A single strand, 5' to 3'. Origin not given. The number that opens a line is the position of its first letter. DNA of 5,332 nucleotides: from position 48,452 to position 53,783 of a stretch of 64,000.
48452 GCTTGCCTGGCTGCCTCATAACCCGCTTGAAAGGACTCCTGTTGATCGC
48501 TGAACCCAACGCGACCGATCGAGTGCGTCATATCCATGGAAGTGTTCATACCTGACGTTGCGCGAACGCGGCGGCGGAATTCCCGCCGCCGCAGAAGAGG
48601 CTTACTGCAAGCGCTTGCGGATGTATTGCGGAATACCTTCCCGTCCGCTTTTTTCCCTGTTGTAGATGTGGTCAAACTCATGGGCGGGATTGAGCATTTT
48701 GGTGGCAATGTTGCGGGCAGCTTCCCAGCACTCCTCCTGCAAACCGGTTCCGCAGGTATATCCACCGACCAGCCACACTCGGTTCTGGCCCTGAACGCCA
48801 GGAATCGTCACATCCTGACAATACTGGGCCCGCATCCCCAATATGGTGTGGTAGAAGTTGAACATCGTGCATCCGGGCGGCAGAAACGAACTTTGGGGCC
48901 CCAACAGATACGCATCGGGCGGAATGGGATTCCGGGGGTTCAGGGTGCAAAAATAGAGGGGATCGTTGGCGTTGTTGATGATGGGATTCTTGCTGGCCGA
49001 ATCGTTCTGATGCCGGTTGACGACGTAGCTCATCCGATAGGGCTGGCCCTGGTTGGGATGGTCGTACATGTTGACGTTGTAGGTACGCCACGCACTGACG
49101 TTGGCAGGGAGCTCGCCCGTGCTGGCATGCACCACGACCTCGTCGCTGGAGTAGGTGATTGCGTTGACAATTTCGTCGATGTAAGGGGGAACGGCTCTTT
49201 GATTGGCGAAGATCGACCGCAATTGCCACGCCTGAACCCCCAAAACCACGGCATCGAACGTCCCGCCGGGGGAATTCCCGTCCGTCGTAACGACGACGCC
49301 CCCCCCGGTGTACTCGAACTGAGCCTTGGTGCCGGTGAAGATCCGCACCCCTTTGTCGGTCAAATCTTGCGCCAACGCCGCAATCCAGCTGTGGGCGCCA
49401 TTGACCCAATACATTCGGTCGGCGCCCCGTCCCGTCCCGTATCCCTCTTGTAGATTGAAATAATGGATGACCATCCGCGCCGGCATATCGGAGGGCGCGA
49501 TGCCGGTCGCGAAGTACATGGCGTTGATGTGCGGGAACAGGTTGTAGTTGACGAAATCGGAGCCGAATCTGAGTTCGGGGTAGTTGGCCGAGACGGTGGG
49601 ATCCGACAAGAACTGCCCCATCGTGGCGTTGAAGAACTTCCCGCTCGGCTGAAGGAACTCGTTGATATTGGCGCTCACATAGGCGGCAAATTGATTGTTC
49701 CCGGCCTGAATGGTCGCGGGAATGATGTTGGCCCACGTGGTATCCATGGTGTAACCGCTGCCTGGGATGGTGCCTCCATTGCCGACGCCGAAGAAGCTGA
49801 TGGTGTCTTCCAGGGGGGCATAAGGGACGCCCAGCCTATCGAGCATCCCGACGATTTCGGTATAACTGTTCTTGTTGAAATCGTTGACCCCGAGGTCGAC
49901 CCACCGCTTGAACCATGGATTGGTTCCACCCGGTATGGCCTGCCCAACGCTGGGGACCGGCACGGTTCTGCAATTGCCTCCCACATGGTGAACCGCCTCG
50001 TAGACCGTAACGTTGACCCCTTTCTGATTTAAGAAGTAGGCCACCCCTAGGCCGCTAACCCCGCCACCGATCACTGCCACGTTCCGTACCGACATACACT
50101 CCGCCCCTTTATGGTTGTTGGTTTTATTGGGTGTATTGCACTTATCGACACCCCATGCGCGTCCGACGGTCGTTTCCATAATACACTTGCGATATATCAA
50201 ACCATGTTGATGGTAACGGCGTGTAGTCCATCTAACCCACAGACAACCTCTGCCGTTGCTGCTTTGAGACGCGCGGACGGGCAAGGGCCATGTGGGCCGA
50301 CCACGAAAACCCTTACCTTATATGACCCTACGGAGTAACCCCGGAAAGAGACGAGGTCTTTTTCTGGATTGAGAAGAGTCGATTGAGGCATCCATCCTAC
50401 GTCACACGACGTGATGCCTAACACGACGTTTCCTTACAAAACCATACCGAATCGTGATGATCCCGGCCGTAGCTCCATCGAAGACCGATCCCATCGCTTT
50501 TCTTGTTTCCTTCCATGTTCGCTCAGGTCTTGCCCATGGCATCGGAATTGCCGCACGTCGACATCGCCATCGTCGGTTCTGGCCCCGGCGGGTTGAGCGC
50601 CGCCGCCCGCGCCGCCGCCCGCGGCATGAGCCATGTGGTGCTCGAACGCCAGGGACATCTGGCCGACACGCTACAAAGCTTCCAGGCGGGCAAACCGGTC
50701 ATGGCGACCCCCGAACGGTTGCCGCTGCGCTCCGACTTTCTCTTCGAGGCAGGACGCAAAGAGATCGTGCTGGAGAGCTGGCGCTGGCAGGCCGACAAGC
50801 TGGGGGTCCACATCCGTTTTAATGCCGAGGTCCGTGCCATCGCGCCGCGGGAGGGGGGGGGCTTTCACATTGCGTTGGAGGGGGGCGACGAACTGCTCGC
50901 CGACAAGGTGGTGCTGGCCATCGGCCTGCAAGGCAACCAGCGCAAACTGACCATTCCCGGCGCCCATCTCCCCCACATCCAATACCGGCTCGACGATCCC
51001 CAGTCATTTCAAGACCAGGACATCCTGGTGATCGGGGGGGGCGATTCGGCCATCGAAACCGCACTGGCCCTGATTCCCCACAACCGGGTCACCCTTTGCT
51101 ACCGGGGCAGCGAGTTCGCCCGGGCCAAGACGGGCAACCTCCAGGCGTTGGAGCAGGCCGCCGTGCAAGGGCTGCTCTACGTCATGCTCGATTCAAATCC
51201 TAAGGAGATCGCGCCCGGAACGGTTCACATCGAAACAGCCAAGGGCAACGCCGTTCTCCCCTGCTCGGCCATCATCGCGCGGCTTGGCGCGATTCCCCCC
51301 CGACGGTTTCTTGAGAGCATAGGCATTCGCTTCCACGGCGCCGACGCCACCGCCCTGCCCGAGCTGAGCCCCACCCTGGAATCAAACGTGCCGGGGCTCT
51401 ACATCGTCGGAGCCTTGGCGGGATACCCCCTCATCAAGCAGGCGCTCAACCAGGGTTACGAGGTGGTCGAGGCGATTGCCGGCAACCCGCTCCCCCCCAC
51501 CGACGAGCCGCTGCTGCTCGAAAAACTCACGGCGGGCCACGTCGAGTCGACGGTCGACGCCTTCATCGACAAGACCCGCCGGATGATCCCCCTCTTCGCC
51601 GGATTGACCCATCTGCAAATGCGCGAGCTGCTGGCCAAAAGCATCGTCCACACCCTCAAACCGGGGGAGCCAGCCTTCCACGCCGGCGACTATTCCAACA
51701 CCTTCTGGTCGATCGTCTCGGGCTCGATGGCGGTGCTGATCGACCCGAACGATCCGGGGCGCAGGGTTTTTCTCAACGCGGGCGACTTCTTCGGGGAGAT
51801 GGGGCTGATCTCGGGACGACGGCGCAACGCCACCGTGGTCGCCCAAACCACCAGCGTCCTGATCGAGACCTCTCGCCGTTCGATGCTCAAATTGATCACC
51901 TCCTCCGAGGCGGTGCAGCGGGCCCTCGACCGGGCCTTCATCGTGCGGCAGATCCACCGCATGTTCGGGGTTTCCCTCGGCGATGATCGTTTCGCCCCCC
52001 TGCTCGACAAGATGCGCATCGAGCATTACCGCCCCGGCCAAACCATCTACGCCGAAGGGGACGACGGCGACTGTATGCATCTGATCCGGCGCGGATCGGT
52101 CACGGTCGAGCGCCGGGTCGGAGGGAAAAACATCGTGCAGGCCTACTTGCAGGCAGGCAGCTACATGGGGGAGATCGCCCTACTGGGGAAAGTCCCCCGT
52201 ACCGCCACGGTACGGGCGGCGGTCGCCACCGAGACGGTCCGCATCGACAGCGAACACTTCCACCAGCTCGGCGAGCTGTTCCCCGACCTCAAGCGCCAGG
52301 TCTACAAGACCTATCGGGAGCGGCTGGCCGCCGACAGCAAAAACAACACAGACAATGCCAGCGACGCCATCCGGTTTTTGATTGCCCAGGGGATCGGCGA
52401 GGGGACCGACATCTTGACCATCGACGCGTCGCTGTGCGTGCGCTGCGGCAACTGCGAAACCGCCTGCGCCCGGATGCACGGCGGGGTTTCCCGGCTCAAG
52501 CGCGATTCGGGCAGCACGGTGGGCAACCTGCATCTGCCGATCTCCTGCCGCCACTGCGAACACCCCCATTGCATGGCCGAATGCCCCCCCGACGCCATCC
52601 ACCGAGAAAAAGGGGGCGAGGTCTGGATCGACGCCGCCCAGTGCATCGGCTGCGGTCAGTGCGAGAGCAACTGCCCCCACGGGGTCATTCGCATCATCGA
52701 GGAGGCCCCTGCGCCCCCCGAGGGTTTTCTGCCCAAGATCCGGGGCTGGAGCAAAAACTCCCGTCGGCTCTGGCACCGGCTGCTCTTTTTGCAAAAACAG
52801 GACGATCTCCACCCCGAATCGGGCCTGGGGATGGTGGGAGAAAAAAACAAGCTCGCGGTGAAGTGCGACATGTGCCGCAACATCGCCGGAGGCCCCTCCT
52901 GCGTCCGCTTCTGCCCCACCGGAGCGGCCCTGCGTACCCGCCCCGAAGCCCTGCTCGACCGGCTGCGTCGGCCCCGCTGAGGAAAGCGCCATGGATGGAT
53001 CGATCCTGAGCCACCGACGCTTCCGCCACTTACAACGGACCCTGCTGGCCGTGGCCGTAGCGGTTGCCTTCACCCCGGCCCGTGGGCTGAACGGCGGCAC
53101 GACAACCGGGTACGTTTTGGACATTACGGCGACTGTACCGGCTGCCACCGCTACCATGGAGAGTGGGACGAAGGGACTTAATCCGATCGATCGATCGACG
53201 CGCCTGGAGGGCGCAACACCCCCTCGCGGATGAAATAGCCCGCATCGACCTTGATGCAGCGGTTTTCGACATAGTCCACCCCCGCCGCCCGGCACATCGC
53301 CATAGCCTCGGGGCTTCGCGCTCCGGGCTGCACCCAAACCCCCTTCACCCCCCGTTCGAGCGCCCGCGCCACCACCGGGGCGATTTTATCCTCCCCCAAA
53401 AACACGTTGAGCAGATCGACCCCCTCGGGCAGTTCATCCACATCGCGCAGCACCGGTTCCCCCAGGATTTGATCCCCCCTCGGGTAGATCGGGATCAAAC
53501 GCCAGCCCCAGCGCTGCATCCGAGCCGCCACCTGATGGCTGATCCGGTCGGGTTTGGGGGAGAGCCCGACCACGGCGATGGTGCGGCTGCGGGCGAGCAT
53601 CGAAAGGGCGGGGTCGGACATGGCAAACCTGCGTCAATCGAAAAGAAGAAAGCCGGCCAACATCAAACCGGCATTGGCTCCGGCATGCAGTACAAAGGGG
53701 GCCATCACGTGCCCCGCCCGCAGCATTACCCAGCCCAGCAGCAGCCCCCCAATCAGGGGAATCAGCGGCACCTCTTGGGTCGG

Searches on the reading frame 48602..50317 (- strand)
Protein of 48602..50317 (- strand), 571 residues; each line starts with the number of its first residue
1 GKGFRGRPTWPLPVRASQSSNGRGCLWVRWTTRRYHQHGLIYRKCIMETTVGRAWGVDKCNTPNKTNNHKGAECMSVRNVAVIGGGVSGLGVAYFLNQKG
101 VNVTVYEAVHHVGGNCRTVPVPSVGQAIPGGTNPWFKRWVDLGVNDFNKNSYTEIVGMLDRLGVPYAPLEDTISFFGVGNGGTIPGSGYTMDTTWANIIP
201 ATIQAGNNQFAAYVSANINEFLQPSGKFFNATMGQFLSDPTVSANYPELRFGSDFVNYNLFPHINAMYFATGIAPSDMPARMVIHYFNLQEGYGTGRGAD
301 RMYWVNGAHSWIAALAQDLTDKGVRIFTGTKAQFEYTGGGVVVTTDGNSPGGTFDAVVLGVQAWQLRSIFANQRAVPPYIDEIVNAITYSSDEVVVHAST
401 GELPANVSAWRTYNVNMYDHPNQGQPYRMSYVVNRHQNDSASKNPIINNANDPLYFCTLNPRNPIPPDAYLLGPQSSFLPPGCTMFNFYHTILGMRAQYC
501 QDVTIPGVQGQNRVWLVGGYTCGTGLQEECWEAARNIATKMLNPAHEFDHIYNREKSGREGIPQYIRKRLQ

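Call 19: search_protein_families(library=pfam, proteins=[window:48602-50317:-])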
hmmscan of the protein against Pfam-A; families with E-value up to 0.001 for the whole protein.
window:48602-50317:- (571 aa): 5 families
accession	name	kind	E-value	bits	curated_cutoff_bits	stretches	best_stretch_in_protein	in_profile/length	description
PF01593.30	Amino_oxidase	-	1.3e-15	58.1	19.8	1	87-372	1-266/443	Flavin containing amine oxidoreductase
PF13450.12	NAD_binding_8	-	1.6e-12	48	21.9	1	82-162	1-68/68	NAD(P)-binding Rossmann-like domain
PF01266.30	DAO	-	1.1e-11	45.3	27.9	1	80-113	2-35/353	FAD dependent oxidoreductase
PF07992.20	Pyr_redox_2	-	1.7e-06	28.1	26.1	1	72-112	142-177/291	Pyridine nucleotide-disulphide oxidoreductase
PF00070.33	Pyr_redox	-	3.1e-05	24.8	22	1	79-109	1-31/82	Pyridine nucleotide-disulphide oxidoreductase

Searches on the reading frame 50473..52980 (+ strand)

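Call 19: search_protein_families(library=pfam, proteins=[window:50473-52980:+])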
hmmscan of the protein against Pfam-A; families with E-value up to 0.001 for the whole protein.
window:50473-52980:+ (835 aa): 23 families
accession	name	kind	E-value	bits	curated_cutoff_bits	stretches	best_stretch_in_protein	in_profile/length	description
PF00027.35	cNMP_binding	-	1.9e-35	121.2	27.5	2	517-599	2-85/89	Cyclic nucleotide-binding domain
PF13738.12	Pyr_redox_3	-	4.1e-29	102.2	30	1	33-313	2-305/305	Pyridine nucleotide-disulphide oxidoreductase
PF07992.20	Pyr_redox_2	-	1.5e-23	84.1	26.1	1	30-328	2-291/291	Pyridine nucleotide-disulphide oxidoreductase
PF13187.11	Fer4_9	-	6.5e-11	42.5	27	1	692-739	2-52/52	4Fe-4S dicluster domain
PF13247.11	Fer4_11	-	6.8e-11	42.7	26.2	1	687-741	5-61/100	4Fe-4S dicluster domain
PF12837.12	Fer4_6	-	1.6e-10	40.9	25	2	719-739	4-24/24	4Fe-4S binding domain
PF01266.30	DAO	-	2.3e-10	41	27.9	1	30-84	1-55/353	FAD dependent oxidoreductase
PF12838.12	Fer4_7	-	3.9e-10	40.5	27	1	691-738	1-52/52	4Fe-4S dicluster domain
PF00037.32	Fer4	-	7.5e-09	35.5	21.1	1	718-740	2-24/24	4Fe-4S binding domain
PF03486.20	HI0933_like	-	1.7e-08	34.7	50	0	97-151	109-163/244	HI0933-like protein Rossmann domain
PF13434.12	Lys_Orn_oxgnase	-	2e-07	30.9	21.3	1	104-217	102-227/339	L-lysine 6-monooxygenase/L-ornithine 5-monooxygenase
PF13237.11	Fer4_10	-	2.8e-07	30.8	25.5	0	689-735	6-53/53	4Fe-4S dicluster domain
PF00070.33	Pyr_redox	-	9.2e-07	29.7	22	0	184-217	2-36/82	Pyridine nucleotide-disulphide oxidoreductase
PF13450.12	NAD_binding_8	-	5e-06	27.1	21.9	1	33-70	1-38/68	NAD(P)-binding Rossmann-like domain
PF25160.1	LdpA_Fe-S-bd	-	5e-06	26.6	27.6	1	694-741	4-45/49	LdpA Fe-S cluster-binding domain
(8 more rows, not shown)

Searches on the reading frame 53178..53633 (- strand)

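Call 19: search_protein_families(library=pfam, proteins=[window:53178-53633:-])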
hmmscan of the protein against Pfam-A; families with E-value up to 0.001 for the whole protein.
window:53178-53633:- (151 aa): 2 families
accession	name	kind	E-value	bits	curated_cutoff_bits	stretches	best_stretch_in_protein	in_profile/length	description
PF13380.12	CoA_binding_2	-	5.8e-35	120.7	22.8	1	17-130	1-114/116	CoA binding domain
PF02629.25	CoA_binding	-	2.8e-05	25.2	22.3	1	17-101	4-93/97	CoA binding domain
